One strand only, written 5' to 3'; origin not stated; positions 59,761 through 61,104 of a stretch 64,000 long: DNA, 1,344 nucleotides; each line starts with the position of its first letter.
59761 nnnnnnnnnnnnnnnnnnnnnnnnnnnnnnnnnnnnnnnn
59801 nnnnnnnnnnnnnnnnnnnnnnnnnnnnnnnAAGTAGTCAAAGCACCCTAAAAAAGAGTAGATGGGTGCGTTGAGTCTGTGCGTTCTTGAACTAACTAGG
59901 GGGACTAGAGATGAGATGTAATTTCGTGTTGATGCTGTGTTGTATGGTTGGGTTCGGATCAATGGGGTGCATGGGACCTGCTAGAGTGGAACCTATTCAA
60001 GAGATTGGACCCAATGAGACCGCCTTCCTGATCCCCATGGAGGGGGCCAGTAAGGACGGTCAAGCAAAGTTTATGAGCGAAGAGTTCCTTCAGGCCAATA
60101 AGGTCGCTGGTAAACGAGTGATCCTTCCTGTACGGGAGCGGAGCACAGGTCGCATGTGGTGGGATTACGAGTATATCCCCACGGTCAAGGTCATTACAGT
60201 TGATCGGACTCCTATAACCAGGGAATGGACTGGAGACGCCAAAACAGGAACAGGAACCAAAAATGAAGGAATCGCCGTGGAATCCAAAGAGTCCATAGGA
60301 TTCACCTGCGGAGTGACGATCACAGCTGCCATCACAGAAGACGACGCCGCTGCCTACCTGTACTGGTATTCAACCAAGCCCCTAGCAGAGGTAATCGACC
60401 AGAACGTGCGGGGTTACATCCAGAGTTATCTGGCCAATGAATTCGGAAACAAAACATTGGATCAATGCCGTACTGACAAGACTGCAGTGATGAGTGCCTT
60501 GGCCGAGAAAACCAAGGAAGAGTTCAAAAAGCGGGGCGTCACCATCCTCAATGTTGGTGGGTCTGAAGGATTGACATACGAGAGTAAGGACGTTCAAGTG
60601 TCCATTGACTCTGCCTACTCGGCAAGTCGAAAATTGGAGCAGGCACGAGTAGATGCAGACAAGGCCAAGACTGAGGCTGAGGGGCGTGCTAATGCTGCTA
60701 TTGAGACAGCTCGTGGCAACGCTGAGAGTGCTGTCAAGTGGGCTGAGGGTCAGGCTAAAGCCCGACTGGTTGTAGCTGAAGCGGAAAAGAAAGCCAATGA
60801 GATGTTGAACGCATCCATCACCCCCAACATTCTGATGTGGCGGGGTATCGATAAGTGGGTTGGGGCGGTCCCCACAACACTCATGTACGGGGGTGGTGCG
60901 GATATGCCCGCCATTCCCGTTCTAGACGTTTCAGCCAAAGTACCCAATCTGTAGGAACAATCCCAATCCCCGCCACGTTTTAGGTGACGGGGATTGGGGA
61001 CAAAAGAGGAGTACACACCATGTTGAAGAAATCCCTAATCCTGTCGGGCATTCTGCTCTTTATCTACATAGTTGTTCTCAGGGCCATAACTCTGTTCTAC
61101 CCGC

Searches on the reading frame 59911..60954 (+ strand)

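Call 61: search_protein_families(library=phrogs, proteins=[window:59911-60954:+], max_evalue=0.001)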
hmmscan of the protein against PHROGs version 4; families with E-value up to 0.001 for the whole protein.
window:59911-60954:+ (347 aa): 1 family
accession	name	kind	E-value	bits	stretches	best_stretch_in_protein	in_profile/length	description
phrog_200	-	other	1.2e-24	88.1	1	77-335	125-357/379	lipoprotein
